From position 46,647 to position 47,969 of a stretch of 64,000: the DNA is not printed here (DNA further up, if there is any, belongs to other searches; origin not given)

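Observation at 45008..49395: HNH-nuclease-domain protein with two uncharacterised neighbours, flanked by LysR and truncated CI-like regulators: a candidate novel defence or abortive-infection module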

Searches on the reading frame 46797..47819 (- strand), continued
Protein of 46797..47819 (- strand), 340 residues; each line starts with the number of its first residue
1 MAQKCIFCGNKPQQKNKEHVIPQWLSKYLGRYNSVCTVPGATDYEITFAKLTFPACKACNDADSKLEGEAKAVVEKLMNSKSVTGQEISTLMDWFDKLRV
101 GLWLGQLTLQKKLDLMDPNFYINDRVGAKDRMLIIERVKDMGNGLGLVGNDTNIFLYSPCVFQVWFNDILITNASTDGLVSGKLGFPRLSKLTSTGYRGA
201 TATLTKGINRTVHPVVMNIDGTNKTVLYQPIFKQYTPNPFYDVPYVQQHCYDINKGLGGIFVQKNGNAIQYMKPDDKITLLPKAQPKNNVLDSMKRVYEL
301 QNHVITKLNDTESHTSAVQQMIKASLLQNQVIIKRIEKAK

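Call 49: search_protein_families(library=pfam, proteins=[L097:3291-4079:+, L097:4094-5278:+, L097:5795-7633:+, L097:9634-10179:+, L097:10176-11711:+, L097:11704-13629:+, L096:3479-5611:-, L096:6272-7669:-, L096:10254-13562:-, L096:9228-9521:+], max_evalue=0.001)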
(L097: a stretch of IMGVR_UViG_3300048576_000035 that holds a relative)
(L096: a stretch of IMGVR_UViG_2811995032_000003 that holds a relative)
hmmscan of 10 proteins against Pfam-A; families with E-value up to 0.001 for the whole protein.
L097:3291-4079:+ (262 aa): 1 family
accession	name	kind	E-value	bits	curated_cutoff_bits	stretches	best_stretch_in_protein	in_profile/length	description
PF01131.25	Topoisom_bac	-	0.00014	21.5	35.1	1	64-175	296-402/411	DNA topoisomerase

L097:4094-5278:+ (394 aa): 1 family
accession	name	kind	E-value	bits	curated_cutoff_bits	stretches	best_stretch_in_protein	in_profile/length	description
PF17236.8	SU10_MCP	-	4.2e-60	204.2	24.1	1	19-391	10-292/292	SU10 major capsid protein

L097:5795-7633:+ (612 aa): 1 family
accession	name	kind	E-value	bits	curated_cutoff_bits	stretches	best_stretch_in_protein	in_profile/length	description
PF00149.33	Metallophos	-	1.1e-10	42.8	21.5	1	372-554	7-191/191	Calcineurin-like phosphoesterase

L097:9634-10179:+ (181 aa): 1 family
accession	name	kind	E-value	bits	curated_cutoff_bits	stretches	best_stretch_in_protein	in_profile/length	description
PF24175.2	SU10_adaptor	-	2.5e-08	35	27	1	1-172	1-182/194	SU10 adaptor protein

L097:10176-11711:+ (511 aa): 0 families

L097:11704-13629:+ (641 aa): 0 families

L096:3479-5611:- (710 aa): 2 families
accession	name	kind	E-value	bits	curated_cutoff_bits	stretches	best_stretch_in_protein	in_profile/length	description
PF00593.30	TonB_dep_Rec_b-barrel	-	1.4e-64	220.1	27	1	242-680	2-436/436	TonB dependent receptor-like, beta-barrel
PF07715.20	Plug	-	7.5e-23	81.5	23.9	1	71-169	3-107/107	TonB-dependent Receptor Plug Domain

L096:6272-7669:- (465 aa): 1 family
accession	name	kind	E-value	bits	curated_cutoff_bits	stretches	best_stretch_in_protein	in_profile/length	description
PF02498.22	Bro-N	-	6.1e-20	72.1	25.6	2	65-152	5-93/96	BRO family, N-terminal domain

L096:10254-13562:- (1102 aa): 2 families
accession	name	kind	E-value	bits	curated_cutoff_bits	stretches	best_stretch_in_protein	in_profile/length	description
PF20155.4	TMP_3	-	2.5e-29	102.8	41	1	233-419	3-191/192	Tape measure protein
PF09851.14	SHOCT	-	0.00049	20.2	27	0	670-687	5-22/28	Short C-terminal domain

L096:9228-9521:+ (97 aa): 0 families

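Call 57: search_protein_families(library=padloc, proteins=[P0116, P0104, P0057, P0083], max_evalue=0.1)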
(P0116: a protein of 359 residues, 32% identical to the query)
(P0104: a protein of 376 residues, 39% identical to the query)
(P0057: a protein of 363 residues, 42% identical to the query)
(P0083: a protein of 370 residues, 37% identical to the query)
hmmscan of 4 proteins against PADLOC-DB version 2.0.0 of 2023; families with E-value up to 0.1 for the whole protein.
P0116 (359 aa): 0 families

P0104 (376 aa): 0 families

P0057 (363 aa): 0 families

P0083 (370 aa): 0 families

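Call 66: find_encoding_contigs(protein=P0101, flank=7000, max_places=4)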
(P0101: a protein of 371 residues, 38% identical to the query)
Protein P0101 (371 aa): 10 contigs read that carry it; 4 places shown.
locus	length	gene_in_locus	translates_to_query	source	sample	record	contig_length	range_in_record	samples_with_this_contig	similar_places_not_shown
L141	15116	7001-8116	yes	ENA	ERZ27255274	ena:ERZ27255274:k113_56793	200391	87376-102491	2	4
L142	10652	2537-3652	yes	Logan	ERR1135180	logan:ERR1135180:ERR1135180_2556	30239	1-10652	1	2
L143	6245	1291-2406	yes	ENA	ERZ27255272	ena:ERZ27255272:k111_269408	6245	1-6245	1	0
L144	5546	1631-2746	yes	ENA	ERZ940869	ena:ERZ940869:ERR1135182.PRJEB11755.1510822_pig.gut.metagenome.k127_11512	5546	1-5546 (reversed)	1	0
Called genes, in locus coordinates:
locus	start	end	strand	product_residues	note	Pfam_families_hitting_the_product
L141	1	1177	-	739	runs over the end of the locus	PF17764:PriA_3primeBD, PF00270:DEAD, PF04851:ResIII, PF18319:Zn_ribbon_PriA, PF00271:Helicase_C (weak), PF18074:PriA_C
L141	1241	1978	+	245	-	PF01636:APH (weak)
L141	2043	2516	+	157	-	-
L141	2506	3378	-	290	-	PF01715:IPPT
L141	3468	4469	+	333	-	PF00044:Gp_dh_N, PF02800:Gp_dh_C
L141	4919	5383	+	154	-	PF03724:META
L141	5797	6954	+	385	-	-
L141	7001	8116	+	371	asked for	-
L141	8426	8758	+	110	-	PF05154:TM2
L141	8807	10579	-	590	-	PF06100:MCRA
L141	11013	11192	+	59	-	PF00471:Ribosomal_L33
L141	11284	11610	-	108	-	-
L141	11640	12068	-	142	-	-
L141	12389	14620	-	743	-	PF00521:DNA_topoisoIV, PF03989:DNA_gyraseA_C (faint)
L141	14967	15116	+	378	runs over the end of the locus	-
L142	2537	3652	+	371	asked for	-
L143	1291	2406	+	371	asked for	-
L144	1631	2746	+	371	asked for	-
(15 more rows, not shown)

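Call 67: find_encoding_contigs(protein=P0099, flank=7000, max_places=3)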
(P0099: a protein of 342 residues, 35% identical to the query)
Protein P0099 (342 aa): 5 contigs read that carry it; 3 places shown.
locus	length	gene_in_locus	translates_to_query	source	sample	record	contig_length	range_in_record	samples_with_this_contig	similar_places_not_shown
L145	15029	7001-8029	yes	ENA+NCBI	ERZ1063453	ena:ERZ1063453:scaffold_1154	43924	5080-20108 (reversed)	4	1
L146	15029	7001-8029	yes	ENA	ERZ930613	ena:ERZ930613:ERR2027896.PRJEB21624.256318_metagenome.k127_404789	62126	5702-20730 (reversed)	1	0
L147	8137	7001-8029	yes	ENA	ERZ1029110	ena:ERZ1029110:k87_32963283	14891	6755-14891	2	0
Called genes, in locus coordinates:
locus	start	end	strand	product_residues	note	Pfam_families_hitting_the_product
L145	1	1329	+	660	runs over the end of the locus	PF05649:Peptidase_M13_N, PF01431:Peptidase_M13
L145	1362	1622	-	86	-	-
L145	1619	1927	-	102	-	PF00216:Bac_DNA_binding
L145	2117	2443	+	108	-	-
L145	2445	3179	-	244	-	PF22600:MTPAP-like_central (weak), PF01909:NTP_transf_2 (weak), PF18765:Polbeta (weak)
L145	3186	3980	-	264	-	PF00535:Glycos_transf_2 (weak)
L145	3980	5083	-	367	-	-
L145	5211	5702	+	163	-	-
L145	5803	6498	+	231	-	PF02674:Colicin_V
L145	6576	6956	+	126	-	-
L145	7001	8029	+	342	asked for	-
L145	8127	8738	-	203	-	-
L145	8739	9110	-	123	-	-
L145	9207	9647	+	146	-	-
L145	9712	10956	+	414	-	PF01136:Peptidase_U32, PF16325:Peptidase_U32_C (weak)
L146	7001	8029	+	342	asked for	-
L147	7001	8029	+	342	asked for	-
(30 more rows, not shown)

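Call 68: find_encoding_contigs(protein=P0082, flank=7000, max_places=2)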
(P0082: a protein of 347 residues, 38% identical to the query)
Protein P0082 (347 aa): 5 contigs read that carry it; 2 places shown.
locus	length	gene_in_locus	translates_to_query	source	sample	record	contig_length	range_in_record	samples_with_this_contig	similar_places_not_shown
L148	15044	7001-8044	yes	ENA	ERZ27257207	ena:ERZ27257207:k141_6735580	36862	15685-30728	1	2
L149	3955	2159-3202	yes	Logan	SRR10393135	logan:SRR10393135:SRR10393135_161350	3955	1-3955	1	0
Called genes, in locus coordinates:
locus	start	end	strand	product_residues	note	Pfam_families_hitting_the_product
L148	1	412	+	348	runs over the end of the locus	PF13406:SLT_2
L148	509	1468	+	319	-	PF13444:Acetyltransf_5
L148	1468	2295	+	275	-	PF01553:Acyltransferase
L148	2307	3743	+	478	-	PF00587:tRNA-synt_2b, PF03129:HGTP_anticodon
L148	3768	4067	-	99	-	PF14542:Acetyltransf_CG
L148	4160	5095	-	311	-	PF00056:Ldh_1_N, PF03807:F420_oxidored, PF02866:Ldh_1_C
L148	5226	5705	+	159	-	-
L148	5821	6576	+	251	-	PF02674:Colicin_V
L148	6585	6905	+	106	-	-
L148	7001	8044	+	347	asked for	-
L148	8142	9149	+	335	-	-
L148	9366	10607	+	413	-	PF01136:Peptidase_U32, PF16325:Peptidase_U32_C (weak)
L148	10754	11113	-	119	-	-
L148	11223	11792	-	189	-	-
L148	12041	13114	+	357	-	-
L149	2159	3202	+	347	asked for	-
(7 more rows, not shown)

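Call 74: get_annotated_region(hit=H3, flank=7000)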
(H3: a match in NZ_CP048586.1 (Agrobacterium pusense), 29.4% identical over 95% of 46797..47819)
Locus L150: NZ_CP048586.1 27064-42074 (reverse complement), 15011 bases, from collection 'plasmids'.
description: Agrobacterium pusense strain CC001 plasmid pAt1, complete sequence
organism: Agrobacterium pusense (NCBI taxid 648995)
taxonomy: Bacteria; Pseudomonadota; Alphaproteobacteria; Hyphomicrobiales; Rhizobiaceae; Agrobacterium; Agrobacterium pusense
host: -; source: walnut; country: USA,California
typing (MOB-suite, as given by PLSDB): non-mobilizable; mating-pair formation MPF_T
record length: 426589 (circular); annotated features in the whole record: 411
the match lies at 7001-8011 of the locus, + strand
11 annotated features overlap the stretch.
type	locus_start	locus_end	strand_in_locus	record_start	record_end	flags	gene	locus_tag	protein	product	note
CDS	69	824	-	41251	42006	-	-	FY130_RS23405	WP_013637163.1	SDR family oxidoreductase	-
CDS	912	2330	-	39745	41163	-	-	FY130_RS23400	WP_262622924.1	MFS transporter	-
CDS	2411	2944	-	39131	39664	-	-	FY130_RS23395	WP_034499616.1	TetR/AcrR family transcriptional regulator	GO:0006355 - regulation of DNA-templated transcription [Evidence IEA]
CDS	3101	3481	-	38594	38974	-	-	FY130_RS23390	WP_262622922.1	helix-turn-helix domain-containing protein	-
CDS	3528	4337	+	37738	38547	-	-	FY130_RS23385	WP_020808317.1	SDR family NAD(P)-dependent oxidoreductase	-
CDS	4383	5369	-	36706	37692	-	-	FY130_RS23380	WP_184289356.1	alpha/beta hydrolase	-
CDS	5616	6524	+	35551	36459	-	-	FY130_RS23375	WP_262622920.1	nucleotidyltransferase and HEPN domain-containing protein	-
CDS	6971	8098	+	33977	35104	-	-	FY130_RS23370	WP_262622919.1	hypothetical protein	-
CDS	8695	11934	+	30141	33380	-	-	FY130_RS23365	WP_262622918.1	site-specific DNA-methyltransferase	GO:0009307 - DNA restriction-modification system [Evidence IEA]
CDS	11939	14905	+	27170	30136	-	-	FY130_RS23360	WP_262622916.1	BPTD_3080 family restriction endonuclease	-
CDS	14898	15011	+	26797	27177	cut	-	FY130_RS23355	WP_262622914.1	DUF6883 domain-containing protein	-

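Call 75: get_annotated_region(hit=H4, flank=7000)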
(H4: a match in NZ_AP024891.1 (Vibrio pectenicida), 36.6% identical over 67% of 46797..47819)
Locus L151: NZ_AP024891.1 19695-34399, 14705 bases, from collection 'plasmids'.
description: Vibrio pectenicida strain LMG 19642 plasmid pLMG19642-1, complete sequence
organism: Vibrio pectenicida (NCBI taxid 62763)
taxonomy: Bacteria; Pseudomonadota; Gammaproteobacteria; Vibrionales; Vibrionaceae; Vibrio; Vibrio pectenicida
host: -; source: -; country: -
typing (MOB-suite, as given by PLSDB): non-mobilizable
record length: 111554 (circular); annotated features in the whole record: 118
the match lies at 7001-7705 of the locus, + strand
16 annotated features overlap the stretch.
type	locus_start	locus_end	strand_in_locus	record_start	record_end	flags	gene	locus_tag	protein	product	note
CDS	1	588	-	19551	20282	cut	-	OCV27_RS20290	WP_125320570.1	Abi family protein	-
CDS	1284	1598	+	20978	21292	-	-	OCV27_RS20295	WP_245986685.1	RAQPRD family integrative conjugative element protein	-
CDS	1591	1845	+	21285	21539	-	-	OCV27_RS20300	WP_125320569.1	DUF3262 family protein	-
CDS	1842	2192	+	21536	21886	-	-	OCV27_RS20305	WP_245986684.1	TIGR03745 family integrating conjugative element membrane protein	GO:0008150 - biological_process [Evidence IEA]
CDS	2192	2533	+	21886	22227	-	-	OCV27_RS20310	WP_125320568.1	DUF3487 family protein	-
CDS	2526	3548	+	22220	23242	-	-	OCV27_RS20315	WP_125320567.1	hypothetical protein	-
CDS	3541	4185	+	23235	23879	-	-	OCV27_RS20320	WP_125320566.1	PFL_4703 family integrating conjugative element protein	GO:0008150 - biological_process [Evidence IEA]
CDS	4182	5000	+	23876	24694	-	-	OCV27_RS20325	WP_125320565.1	TIGR03749 family integrating conjugative element protein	GO:0008150 - biological_process [Evidence IEA]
CDS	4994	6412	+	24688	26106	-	-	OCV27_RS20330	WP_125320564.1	TIGR03752 family integrating conjugative element protein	GO:0008150 - biological_process [Evidence IEA]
CDS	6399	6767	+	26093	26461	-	-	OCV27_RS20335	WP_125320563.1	TIGR03751 family conjugal transfer lipoprotein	GO:0008150 - biological_process [Evidence IEA]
CDS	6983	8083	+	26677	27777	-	-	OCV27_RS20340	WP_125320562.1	hypothetical protein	-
CDS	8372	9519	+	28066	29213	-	-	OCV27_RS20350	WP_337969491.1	IS3 family transposase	-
CDS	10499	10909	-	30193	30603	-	umuD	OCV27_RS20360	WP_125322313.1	translesion error-prone DNA polymerase V autoproteolytic subunit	-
CDS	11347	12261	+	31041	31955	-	-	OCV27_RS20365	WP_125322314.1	hypothetical protein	-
CDS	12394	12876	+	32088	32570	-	-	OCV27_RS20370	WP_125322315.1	hypothetical protein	-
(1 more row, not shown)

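Call 76: get_annotated_region(hit=H6, flank=7000)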
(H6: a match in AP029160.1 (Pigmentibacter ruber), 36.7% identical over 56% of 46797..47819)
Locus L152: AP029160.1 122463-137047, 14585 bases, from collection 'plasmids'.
description: Pigmentibacter ruber GTC16762 plasmid pGTC16762-1 DNA, complete sequence
organism: Pigmentibacter ruber (NCBI taxid 2683196)
taxonomy: Bacteria; Bdellovibrionota; Oligoflexia; Silvanigrellales; Silvanigrellaceae; Pigmentibacter; Pigmentibacter ruber
host: -; source: Homo sapiens; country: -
typing (MOB-suite, as given by PLSDB): non-mobilizable
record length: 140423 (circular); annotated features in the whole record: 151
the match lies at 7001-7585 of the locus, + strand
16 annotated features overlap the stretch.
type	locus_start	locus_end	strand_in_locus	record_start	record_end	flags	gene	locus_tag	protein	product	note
CDS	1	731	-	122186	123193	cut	-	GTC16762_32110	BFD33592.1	hypothetical protein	-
CDS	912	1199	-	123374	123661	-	-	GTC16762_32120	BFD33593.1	hypothetical protein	-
CDS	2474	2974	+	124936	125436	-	-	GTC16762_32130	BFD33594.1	hypothetical protein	-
CDS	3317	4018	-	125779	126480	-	-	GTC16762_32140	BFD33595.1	hypothetical protein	-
CDS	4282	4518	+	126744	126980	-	-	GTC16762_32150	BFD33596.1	hypothetical protein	-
CDS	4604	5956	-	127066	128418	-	ltrA_3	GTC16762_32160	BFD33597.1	group II intron reverse transcriptase/maturase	-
CDS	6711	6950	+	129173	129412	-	-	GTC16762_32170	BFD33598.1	hypothetical protein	-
CDS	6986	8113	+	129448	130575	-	-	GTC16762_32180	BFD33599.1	hypothetical protein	-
CDS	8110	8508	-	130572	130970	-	-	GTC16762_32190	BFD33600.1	hypothetical protein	-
CDS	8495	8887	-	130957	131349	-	-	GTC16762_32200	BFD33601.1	hypothetical protein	-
CDS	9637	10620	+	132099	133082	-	-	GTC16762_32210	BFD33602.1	hypothetical protein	-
CDS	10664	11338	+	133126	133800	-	-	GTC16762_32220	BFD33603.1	IS6 family transposase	-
CDS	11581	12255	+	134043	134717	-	-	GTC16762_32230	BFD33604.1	IS6 family transposase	-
CDS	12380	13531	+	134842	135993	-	-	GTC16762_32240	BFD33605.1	hypothetical protein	-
CDS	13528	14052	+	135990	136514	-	-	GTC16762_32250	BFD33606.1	hypothetical protein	-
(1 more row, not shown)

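Call 79: search_protein_families(library=padloc, alignment_id=A3, max_evalue=0.00001)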
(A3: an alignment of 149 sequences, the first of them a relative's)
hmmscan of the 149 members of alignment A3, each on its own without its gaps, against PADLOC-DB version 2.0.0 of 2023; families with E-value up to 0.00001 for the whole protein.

A. member 1, L002:1068-2222:- (385 aa): 0 families

B. families by the number of members that match (of 149 scanned): 320 families (the first 25 are shown)
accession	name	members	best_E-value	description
PDLC04999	PDC-S33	2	4.3e-85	-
PDLC01136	RT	2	1.5e-62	RT (reverse transcriptase)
PDLC02063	Cas1_IIIb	2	2.6e-41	-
PDLC03754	RT_UG17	2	1.9e-36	DRT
PDLC03688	HEase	2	1.8e-35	homing endonuclease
PDLC00292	PtuA1|PtuA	2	6.3e-34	AAA ATPase domain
PDLC03698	HEase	2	5e-32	homing endonuclease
PDLC03766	Drt9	2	1.2e-31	DRT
PDLC04135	mad3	2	1.4e-31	mads_3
PDLC03778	RT_UG39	2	8.5e-27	DRT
PDLC01607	RT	2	2.7e-26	"CAS-I,CAS-II,CAS-III,CAS-IV,CAS-V,CAS-VI; acquisition_associated"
PDLC03759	RT_UG21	2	2.4e-24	DRT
PDLC03764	RT_UG26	2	4.2e-24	DRT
PDLC03756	RT_UG19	2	9.8e-24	DRT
PDLC03779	RT_UG4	2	3.4e-21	DRT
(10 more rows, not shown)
